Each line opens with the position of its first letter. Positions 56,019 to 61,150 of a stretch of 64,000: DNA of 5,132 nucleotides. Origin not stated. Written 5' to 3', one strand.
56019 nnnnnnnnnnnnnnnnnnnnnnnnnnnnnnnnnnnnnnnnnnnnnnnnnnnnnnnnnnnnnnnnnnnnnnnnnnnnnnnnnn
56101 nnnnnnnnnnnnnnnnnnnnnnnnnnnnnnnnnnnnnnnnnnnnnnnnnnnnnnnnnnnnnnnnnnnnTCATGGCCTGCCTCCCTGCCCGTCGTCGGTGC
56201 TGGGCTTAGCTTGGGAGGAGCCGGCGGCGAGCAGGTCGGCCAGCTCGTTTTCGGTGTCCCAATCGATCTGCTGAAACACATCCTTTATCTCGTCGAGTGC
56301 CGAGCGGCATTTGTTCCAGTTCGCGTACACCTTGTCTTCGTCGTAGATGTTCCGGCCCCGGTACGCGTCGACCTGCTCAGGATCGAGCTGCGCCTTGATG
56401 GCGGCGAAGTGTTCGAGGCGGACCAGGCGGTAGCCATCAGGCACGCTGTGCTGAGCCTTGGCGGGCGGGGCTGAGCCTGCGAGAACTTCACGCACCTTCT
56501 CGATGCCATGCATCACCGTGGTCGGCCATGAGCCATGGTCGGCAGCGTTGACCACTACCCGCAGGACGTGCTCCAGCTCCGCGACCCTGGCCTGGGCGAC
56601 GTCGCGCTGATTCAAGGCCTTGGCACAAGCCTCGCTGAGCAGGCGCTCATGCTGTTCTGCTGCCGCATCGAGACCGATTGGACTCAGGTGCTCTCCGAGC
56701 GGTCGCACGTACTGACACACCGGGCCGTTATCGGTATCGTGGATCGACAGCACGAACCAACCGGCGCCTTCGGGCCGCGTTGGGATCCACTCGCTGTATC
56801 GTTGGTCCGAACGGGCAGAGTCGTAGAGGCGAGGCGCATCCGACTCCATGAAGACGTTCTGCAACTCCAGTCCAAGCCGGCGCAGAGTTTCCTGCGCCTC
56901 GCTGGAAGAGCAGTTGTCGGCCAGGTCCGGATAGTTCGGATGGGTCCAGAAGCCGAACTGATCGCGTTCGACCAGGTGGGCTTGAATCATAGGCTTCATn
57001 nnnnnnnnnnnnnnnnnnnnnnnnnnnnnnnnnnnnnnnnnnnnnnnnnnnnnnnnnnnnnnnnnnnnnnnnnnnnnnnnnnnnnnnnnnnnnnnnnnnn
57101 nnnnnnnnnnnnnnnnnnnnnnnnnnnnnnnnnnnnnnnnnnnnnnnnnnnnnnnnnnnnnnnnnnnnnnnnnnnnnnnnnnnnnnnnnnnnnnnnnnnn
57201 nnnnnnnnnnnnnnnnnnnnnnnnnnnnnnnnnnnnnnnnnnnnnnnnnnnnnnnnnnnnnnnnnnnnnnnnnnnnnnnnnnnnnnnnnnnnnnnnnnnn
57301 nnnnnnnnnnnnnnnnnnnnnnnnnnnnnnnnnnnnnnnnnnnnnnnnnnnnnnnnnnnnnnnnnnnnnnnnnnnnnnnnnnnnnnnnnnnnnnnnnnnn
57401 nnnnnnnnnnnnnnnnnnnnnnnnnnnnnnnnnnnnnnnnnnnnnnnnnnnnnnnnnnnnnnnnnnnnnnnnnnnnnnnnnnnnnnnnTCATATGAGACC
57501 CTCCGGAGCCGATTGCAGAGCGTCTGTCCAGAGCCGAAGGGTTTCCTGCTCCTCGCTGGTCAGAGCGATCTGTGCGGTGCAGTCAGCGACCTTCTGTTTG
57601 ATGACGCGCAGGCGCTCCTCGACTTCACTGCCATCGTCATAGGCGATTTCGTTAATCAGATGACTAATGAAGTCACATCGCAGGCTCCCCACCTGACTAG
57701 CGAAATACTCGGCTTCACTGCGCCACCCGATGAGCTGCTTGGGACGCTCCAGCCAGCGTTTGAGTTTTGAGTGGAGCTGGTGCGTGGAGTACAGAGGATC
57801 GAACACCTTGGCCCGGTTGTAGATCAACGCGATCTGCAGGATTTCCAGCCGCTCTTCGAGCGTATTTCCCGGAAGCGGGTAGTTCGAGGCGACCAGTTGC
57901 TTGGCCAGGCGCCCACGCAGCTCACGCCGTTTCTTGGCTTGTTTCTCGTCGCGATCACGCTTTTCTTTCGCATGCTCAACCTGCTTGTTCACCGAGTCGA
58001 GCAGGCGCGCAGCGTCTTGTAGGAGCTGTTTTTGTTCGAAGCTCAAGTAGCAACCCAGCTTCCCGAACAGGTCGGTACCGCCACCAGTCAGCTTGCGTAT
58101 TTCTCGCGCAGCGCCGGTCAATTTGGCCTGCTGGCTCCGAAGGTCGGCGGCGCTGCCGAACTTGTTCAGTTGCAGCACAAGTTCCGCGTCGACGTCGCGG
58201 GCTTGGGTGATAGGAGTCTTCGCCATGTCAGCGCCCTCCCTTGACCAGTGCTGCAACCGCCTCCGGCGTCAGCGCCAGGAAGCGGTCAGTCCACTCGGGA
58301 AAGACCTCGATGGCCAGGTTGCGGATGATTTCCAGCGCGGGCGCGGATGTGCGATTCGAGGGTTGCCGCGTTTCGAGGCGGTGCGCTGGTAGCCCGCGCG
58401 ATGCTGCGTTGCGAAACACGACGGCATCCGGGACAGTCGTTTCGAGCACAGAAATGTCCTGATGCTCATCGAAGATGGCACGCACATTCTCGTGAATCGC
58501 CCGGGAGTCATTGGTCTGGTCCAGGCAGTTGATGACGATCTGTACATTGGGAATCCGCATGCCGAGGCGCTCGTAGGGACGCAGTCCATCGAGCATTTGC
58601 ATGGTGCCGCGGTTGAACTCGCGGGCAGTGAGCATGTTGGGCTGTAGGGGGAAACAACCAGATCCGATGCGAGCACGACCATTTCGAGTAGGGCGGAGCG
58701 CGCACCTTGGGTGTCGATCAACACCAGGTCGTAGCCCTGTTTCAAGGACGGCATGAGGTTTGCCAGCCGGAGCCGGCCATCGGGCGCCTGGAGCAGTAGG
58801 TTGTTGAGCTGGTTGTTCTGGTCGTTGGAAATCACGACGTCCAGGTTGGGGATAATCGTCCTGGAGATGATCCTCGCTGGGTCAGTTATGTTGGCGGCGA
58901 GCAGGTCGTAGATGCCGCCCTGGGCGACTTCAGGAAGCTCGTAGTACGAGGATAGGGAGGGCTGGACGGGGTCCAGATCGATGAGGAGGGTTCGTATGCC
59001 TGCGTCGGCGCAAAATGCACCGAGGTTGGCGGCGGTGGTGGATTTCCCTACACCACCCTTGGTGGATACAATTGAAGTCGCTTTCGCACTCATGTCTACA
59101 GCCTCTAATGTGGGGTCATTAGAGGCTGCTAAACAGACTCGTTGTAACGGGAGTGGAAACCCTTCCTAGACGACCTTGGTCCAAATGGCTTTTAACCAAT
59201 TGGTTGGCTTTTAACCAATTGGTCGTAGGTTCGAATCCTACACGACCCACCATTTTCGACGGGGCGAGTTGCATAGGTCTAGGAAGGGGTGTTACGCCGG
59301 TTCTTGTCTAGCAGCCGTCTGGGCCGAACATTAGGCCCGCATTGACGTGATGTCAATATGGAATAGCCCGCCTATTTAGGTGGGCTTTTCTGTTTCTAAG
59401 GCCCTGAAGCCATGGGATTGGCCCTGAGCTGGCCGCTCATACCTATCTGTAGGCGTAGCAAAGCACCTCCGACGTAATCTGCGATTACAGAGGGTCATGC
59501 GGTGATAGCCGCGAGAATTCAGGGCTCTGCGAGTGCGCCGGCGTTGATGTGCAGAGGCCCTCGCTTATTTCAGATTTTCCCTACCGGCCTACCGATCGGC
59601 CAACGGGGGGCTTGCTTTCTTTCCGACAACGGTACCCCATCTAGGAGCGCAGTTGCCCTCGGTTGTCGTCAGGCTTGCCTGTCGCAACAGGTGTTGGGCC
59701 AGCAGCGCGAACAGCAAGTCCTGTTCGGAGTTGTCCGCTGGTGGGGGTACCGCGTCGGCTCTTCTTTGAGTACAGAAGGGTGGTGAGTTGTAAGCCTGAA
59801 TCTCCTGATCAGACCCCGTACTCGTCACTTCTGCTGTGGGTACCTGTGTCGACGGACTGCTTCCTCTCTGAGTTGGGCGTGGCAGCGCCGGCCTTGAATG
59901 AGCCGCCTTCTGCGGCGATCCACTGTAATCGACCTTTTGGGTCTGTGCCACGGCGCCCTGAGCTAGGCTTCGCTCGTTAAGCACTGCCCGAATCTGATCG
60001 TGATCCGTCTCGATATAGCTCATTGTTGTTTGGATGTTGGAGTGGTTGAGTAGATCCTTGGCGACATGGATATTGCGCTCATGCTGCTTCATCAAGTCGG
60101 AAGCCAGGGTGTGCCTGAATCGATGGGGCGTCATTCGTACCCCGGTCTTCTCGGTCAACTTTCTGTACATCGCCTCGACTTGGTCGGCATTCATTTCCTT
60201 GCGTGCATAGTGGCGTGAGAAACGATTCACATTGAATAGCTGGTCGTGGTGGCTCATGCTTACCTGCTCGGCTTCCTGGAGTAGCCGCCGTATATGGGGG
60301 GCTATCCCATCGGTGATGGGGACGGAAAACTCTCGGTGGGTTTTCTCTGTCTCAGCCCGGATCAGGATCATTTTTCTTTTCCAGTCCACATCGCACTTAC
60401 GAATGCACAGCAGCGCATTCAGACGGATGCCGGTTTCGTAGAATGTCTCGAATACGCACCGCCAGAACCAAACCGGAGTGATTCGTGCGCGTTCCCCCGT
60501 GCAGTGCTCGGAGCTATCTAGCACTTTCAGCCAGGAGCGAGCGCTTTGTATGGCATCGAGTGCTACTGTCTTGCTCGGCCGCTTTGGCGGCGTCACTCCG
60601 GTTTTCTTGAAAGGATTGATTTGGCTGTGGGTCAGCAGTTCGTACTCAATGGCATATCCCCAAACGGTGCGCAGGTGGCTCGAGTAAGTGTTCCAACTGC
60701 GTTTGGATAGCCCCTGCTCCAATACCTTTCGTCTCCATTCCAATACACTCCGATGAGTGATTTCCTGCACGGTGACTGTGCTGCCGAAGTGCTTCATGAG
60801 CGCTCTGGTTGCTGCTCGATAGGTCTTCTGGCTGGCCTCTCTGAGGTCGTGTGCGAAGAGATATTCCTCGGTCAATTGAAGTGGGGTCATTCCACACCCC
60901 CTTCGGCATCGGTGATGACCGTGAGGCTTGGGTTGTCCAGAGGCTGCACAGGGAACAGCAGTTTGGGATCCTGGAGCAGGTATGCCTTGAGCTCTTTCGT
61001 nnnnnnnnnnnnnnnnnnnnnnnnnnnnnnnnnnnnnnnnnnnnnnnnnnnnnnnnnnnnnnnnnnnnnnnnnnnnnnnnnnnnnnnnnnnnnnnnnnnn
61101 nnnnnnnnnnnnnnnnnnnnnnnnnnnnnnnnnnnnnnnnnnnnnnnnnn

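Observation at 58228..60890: parA, tRNA-Lys 3' fragment and int are contiguous: a circular (attP-type) junction, with a duplication inside att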

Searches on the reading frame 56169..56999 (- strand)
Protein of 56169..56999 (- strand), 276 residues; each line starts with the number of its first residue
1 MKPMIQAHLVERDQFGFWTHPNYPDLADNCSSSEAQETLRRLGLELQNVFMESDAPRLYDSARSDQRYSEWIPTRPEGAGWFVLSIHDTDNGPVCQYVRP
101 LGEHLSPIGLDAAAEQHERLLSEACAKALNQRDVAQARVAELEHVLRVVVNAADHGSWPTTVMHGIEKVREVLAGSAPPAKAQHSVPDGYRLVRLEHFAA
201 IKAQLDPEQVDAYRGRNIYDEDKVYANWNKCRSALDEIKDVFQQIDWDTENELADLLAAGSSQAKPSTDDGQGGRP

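Call 41: find_encoding_contigs(protein=window:56169-56999:-, flank=10000, max_places=10)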
Protein window:56169-56999:- (276 aa): 26 contigs read that carry it; 10 places shown.
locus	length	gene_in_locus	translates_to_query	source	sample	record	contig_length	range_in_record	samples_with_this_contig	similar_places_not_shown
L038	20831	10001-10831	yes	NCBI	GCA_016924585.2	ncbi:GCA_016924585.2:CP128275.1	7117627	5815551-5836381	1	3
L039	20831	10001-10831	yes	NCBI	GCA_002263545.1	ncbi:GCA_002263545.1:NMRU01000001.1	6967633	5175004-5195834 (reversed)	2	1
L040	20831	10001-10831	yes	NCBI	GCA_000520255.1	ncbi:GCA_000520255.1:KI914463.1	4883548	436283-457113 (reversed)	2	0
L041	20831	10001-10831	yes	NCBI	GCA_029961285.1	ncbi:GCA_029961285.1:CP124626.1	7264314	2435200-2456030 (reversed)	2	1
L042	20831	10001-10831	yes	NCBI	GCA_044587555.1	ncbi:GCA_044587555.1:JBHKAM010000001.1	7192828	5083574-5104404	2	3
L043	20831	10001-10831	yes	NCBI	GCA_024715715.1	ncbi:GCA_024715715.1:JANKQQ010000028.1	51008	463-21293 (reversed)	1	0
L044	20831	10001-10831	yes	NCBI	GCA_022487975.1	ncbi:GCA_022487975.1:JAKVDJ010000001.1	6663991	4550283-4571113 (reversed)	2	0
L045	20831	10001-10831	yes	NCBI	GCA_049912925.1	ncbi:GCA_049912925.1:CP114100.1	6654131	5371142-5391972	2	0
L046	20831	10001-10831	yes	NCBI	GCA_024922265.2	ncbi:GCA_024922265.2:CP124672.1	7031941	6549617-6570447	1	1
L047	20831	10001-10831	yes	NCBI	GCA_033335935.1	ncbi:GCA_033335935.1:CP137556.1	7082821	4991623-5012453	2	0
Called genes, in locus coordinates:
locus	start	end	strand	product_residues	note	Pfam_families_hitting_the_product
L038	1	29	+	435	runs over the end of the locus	PF07992:Pyr_redox_2, PF13454:NAD_binding_9 (faint), PF00070:Pyr_redox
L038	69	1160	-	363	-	PF03969:AFG1_ATPase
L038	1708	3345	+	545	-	PF07244:POTRA (weak), PF08479:POTRA_2, PF03865:ShlB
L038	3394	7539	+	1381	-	-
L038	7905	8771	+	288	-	PF01656:CbiA, PF02374:ArsA_ATPase (weak), PF07015:VirC1 (faint), PF09140:MipZ (faint), PF10609:ParA, PF13614:AAA_31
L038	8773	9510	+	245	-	-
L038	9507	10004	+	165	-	-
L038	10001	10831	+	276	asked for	-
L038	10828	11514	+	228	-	-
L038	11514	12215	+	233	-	PF10979:DUF2786, PF23771:DUF7168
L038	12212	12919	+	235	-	PF13392:HNH_3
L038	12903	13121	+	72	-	-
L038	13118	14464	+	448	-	PF00772:DnaB, PF03796:DnaB_C, PF13481:AAA_25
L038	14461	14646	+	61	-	-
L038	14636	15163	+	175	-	-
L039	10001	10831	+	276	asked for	-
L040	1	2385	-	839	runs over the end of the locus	PF13954:PapC_N, PF00577:Usher, PF13953:PapC_C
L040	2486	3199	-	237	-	PF00345:PapD_N, PF02753:PapD_C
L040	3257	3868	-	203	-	PF00419:Fimbrial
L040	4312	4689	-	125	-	PF01627:Hpt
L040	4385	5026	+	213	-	-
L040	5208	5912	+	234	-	PF12535:Nudix_N, PF00293:NUDIX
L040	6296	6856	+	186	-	-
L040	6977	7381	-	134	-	PF13279:4HBT_2, PF03061:4HBT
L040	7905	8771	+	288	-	PF01656:CbiA, PF02374:ArsA_ATPase (weak), PF07015:VirC1 (faint), PF09140:MipZ (faint), PF10609:ParA, PF13614:AAA_31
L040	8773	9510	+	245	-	-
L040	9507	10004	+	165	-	-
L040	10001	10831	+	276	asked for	-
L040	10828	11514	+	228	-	-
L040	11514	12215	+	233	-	PF10979:DUF2786, PF23771:DUF7168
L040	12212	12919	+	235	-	PF13392:HNH_3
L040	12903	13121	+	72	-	-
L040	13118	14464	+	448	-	PF00772:DnaB, PF03796:DnaB_C, PF13481:AAA_25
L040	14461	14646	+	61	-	-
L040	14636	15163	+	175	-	-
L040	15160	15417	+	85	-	-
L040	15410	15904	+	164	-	-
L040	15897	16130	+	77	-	-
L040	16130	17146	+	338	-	PF04245:NA37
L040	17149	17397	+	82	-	PF03869:Arc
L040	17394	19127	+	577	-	-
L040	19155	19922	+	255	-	PF11198:DUF2857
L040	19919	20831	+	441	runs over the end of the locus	-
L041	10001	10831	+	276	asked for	-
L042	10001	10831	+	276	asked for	-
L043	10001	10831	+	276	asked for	-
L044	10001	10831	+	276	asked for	-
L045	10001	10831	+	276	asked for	-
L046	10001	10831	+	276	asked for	-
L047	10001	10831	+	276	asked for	-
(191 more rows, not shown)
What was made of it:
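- L040 shows the same neighbouring chromosomal genes in its gene table (call 41).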

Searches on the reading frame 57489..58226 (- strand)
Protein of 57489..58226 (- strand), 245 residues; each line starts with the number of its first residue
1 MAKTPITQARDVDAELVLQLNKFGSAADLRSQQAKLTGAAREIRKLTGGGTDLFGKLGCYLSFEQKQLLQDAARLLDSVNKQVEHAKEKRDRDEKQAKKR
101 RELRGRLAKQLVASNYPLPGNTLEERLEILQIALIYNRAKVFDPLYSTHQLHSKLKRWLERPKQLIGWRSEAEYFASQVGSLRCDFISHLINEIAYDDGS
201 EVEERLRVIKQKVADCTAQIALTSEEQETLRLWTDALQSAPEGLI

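Call 38: find_encoding_contigs(protein=window:57489-58226:-, flank=10000, max_places=10)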
Protein window:57489-58226:- (245 aa): 28 contigs read that carry it; 10 places shown.
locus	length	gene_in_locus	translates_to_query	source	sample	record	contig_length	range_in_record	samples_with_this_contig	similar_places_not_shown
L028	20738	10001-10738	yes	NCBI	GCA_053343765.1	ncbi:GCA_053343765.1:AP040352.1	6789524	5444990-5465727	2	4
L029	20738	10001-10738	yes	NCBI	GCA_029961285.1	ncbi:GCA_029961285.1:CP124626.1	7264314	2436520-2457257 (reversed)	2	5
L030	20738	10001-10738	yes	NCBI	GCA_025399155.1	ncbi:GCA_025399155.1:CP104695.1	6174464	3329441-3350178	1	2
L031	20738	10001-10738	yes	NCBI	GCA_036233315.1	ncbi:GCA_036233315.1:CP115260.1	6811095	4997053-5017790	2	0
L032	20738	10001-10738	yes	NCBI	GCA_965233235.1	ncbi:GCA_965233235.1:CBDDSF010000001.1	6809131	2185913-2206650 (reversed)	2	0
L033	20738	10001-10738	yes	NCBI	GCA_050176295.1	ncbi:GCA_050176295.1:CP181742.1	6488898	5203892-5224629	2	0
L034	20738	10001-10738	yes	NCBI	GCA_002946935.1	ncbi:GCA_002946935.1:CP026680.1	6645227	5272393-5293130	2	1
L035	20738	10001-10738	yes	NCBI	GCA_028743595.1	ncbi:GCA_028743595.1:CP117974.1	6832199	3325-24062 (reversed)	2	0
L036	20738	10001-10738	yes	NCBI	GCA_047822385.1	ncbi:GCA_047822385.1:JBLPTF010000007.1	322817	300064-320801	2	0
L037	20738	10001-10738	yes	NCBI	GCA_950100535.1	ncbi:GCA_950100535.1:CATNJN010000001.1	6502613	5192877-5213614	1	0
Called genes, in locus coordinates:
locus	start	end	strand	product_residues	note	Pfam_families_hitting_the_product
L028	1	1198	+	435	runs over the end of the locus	PF07992:Pyr_redox_2, PF13454:NAD_binding_9 (faint), PF00070:Pyr_redox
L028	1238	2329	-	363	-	PF03969:AFG1_ATPase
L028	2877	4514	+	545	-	PF07244:POTRA (weak), PF08479:POTRA_2, PF03865:ShlB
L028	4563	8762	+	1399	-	-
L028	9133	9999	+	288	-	PF01656:CbiA, PF02374:ArsA_ATPase (weak), PF07015:VirC1 (faint), PF09140:MipZ (faint), PF10609:ParA, PF13614:AAA_31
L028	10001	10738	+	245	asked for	-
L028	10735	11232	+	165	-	-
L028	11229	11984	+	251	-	-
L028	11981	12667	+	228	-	-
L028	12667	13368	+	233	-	PF10979:DUF2786, PF23771:DUF7168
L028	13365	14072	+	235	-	PF13392:HNH_3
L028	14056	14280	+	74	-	-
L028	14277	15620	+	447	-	PF00772:DnaB, PF03796:DnaB_C, PF13481:AAA_25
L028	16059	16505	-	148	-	-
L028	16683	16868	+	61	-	-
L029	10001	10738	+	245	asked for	-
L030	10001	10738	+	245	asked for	-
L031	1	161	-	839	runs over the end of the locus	PF13954:PapC_N, PF00577:Usher, PF13953:PapC_C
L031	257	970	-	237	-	PF00345:PapD_N, PF02753:PapD_C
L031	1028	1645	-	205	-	PF00419:Fimbrial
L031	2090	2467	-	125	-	PF01627:Hpt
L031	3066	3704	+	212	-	PF12535:Nudix_N, PF00293:NUDIX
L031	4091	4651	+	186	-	-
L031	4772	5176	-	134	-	PF13279:4HBT_2, PF03061:4HBT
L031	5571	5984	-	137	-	-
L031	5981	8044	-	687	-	PF01734:Patatin, PF20848:ExoU_mid_dom, PF20983:ExoU_C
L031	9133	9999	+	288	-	PF01656:CbiA, PF02374:ArsA_ATPase (weak), PF07015:VirC1 (faint), PF09140:MipZ (faint), PF10609:ParA, PF13614:AAA_31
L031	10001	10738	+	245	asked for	-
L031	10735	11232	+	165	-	-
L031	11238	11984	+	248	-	-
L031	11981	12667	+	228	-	-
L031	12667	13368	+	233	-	PF10979:DUF2786, PF23771:DUF7168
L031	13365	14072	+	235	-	PF13392:HNH_3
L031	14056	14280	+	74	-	-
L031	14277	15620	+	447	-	PF00772:DnaB, PF03796:DnaB_C, PF13481:AAA_25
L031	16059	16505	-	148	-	-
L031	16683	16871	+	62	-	-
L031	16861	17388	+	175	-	-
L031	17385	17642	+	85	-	-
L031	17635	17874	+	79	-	-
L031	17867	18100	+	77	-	-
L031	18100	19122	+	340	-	PF04245:NA37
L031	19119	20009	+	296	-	PF02086:MethyltransfD12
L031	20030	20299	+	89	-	PF03869:Arc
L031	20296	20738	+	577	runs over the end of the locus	-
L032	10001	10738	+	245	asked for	-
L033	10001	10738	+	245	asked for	-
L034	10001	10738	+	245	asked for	-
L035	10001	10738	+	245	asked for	-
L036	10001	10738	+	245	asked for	-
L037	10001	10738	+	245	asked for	-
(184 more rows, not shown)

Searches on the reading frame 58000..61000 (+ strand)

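Call 52: search_protein_families(library=ncbifam, proteins=[L001:3229-4095:-])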
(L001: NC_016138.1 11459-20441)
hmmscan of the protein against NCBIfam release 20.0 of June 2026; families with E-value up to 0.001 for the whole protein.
L001:3229-4095:- (288 aa): 27 families (the best 25 are shown)
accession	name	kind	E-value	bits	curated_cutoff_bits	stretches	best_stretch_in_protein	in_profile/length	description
NF041546.1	ParA_partition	equivalog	3.7e-22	78.9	180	2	108-245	64-192/203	ParA family partition ATPase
TIGR01007.1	eps_fam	subfamily_domain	2.4e-14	53.4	108.05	1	3-130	17-137/204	polysaccharide biosynthesis tyrosine autokinase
TIGR03371.1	cellulose_yhjQ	equivalog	6.3e-14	52.1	157.85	1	6-240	4-224/246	cellulose biosynthesis protein BcsQ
TIGR03453.1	partition_RepA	equivalog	2.5e-13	49.7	348.45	1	6-172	107-286/387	plasmid partitioning protein RepA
NF047398.1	AAA_KGGVGR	domain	9.9e-11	42.3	90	1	5-127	4-148/190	KGGVGR-motif variant AAA ATPase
TIGR01005.1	eps_transp_fam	subfamily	1.5e-10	40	411.7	1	8-166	551-694/754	exopolysaccharide transport protein family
TIGR03018.1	pepcterm_TyrKin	hypoth_equivalog_domain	1.2e-09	37.8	230.65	1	8-129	40-157/207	XrtA-associated tyrosine autokinase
TIGR01968.1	minD_bact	equivalog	1.5e-09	37.6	212.9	1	5-162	3-153/261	septum site-determining protein MinD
TIGR03029.1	EpsG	equivalog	8.5e-09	35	313.8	1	4-133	104-225/274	chain length determinant protein tyrosine kinase EpsG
NF010423.0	PRK13849.1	equivalog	1.6e-07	31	313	1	118-237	81-192/231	conjugal transfer ATPase VirC1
NF041136.1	MrpORP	equivalog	2.5e-07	30.3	450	1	6-58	8-60/365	iron-sulfur cluster carrier protein MrpORP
TIGR03815.1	CpaE_hom_Actino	equivalog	3.1e-07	29.8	154.45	1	4-43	112-151/340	septum site-determining protein Ssd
NF040564.1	SCO2523_fam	equivalog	3.5e-07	29.8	200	1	9-143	6-152/305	SCO2523 family variant P-loop protein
TIGR01969.1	minD_arch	subfamily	1.1e-06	28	201.75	1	6-237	3-210/251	cell division ATPase MinD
NF010443.0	PRK13869.1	subfamily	2.3e-06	26.6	446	1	8-80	126-198/405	plasmid-partitioning protein RepA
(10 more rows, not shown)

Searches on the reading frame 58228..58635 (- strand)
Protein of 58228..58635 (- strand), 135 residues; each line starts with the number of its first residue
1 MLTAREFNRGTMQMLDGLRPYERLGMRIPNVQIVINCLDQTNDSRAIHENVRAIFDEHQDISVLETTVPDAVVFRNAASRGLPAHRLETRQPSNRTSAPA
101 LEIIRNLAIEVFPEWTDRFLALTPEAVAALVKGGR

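Call 20: find_encoding_contigs(protein=window:58228-58635:-, flank=10000, max_places=10)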
Protein window:58228-58635:- (135 aa): 24 contigs read that carry it; 10 places shown.
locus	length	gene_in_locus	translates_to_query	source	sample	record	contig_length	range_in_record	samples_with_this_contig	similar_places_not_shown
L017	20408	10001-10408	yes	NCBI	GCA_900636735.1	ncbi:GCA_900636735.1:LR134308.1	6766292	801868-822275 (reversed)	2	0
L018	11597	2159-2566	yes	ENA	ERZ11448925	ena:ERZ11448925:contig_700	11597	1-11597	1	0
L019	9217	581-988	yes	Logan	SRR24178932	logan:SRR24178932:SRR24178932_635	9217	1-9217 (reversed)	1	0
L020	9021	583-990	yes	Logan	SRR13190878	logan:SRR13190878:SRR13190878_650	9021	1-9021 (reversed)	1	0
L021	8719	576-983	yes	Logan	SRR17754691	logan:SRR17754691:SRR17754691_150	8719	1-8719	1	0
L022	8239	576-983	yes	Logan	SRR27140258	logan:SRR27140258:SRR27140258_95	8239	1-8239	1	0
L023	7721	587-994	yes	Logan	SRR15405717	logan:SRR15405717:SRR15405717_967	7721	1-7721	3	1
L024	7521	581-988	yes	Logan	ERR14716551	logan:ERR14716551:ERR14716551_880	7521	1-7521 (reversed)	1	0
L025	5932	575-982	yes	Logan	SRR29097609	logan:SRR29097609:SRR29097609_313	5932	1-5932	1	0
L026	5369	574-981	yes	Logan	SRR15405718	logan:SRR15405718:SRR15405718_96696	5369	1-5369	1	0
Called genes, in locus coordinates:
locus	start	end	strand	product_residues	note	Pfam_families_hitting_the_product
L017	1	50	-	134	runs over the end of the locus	PF13279:4HBT_2, PF03061:4HBT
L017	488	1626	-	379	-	PF01527:HTH_Tnp_1, PF13518:HTH_28 (faint), PF13276:HTH_21, PF00665:rve, PF13683:rve_3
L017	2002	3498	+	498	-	PF01024:Colicin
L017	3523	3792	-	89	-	PF03526:Microcin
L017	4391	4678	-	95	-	PF01527:HTH_Tnp_1, PF13542:HTH_Tnp_ISL3, PF13384:HTH_23, PF13518:HTH_28 (weak)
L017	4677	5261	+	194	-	PF13462:Thioredoxin_4, PF01323:DSBA (weak)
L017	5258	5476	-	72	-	-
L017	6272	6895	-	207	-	-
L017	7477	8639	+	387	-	PF01527:HTH_Tnp_1, PF13276:HTH_21, PF00665:rve, PF13610:DDE_Tnp_IS240 (weak), PF13683:rve_3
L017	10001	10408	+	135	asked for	-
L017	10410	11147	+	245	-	-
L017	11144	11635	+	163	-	-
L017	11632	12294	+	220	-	-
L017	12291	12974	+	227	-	PF14354:Lar_restr_allev (weak)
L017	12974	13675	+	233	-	PF10979:DUF2786, PF23771:DUF7168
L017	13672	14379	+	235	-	PF13392:HNH_3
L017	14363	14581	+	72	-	-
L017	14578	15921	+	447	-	PF00772:DnaB, PF03796:DnaB_C, PF13481:AAA_25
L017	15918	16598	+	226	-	-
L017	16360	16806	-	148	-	-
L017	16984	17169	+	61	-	-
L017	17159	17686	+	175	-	-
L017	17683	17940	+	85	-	-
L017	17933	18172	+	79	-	-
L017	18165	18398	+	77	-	-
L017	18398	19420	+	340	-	PF04245:NA37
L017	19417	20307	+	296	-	PF02086:MethyltransfD12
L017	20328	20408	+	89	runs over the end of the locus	PF03869:Arc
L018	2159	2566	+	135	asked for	-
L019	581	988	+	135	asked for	-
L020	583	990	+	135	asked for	-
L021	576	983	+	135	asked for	-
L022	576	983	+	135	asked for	-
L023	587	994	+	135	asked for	-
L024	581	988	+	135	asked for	-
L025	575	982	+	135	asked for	-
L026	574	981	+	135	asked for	-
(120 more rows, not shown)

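Call 51: search_protein_families(library=pfam, proteins=[window:58228-58635:-])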
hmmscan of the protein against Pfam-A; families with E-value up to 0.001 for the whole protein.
window:58228-58635:- (135 aa): 0 families
